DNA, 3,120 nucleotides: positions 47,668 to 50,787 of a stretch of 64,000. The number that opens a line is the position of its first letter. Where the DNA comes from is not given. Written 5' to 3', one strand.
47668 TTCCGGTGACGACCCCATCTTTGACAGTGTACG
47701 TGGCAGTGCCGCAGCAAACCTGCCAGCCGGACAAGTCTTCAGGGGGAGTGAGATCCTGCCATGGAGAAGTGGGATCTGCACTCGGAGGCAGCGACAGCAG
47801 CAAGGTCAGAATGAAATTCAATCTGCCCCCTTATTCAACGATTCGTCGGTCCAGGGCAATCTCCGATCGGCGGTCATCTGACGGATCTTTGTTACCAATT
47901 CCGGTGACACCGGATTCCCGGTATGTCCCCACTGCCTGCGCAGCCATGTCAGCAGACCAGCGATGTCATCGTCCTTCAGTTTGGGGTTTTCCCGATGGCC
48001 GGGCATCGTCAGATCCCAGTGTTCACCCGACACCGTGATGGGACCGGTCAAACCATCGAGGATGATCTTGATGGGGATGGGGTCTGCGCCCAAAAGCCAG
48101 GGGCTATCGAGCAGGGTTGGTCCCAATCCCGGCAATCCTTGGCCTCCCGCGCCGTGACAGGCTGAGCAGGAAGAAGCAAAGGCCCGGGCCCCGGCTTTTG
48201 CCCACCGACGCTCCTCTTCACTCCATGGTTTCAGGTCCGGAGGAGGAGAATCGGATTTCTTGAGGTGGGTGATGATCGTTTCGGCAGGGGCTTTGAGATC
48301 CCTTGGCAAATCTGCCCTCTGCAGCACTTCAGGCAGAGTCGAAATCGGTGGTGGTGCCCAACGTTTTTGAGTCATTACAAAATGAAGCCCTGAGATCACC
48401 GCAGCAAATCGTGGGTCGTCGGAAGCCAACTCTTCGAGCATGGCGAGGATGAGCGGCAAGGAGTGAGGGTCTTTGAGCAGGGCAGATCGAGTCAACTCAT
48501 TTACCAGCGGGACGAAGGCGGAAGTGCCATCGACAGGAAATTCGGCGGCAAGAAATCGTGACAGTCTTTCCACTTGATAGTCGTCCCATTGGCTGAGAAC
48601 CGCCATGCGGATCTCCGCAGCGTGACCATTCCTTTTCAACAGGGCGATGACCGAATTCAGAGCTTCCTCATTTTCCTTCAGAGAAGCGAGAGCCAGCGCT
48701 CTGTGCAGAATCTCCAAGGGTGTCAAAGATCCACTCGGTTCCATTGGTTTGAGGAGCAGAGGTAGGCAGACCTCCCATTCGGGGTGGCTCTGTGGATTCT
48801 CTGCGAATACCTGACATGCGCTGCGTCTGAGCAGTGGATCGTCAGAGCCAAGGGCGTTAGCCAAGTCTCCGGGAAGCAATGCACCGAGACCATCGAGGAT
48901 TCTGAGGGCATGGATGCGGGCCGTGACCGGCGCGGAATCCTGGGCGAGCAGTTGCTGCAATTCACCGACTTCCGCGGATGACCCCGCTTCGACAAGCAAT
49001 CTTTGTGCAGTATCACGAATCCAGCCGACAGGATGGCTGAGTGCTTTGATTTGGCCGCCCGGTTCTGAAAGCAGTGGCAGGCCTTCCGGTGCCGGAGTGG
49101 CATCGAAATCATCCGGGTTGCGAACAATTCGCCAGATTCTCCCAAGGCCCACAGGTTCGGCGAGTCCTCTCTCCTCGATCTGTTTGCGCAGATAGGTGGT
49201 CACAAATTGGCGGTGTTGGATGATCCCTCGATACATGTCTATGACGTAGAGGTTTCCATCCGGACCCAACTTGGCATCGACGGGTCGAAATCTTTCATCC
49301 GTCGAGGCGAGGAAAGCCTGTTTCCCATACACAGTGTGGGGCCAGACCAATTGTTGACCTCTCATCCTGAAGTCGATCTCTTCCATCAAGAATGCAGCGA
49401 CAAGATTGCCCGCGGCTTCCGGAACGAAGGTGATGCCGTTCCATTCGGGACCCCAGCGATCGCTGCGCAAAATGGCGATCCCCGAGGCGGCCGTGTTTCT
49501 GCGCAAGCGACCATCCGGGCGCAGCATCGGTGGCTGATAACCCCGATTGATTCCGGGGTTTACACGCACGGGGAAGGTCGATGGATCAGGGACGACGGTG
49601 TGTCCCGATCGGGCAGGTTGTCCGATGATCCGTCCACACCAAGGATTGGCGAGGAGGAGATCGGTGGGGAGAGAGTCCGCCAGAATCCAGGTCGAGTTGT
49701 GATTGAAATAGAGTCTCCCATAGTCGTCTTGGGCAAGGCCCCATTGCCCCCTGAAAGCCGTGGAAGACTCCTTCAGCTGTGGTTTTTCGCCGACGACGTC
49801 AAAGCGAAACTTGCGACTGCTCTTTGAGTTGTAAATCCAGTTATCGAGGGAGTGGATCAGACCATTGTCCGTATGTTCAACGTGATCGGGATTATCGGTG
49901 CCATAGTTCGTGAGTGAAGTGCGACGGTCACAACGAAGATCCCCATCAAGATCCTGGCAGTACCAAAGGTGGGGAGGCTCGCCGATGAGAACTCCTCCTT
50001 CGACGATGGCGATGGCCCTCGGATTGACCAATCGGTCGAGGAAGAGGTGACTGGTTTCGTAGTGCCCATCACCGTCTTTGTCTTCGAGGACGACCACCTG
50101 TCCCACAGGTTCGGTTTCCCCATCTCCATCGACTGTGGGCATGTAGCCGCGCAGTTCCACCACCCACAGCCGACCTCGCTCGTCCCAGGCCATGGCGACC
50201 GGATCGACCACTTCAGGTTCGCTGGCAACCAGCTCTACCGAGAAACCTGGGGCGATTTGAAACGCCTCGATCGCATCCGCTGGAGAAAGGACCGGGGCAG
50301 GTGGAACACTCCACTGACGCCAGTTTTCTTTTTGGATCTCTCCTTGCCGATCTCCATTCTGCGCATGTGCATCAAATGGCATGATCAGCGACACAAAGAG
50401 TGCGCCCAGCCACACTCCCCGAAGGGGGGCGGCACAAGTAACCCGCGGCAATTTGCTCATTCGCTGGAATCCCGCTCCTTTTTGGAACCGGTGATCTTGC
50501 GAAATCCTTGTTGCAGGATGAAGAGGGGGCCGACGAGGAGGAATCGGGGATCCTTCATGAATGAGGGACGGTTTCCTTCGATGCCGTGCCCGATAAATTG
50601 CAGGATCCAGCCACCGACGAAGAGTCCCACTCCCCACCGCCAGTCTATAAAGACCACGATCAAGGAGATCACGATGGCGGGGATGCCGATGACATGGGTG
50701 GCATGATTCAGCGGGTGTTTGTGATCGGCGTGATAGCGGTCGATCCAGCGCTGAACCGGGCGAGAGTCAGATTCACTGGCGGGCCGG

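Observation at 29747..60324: Shared Cys-rich dockerin-like module on four unrelated secreted enzymes: candidate surface scaffolding or sorting system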

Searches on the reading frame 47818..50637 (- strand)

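Call 51: search_protein_families(library=pfam, proteins=[window:47818-50637:-], max_evalue=0.01)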
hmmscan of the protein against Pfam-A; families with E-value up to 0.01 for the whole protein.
window:47818-50637:- (939 aa): 3 families
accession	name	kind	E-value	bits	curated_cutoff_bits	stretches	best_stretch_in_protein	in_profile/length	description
PF23500.1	DUF7133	-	1.3e-94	318.1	27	1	118-506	1-383/385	Domain of unknown function (DUF7133)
PF00034.26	Cytochrom_C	-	1.1e-08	36.7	21.3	1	813-902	1-89/90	Cytochrome c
PF13442.11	Cytochrome_CBB3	-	6.6e-06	26.8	27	1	813-899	3-68/68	Cytochrome C oxidase, cbb3-type, subunit III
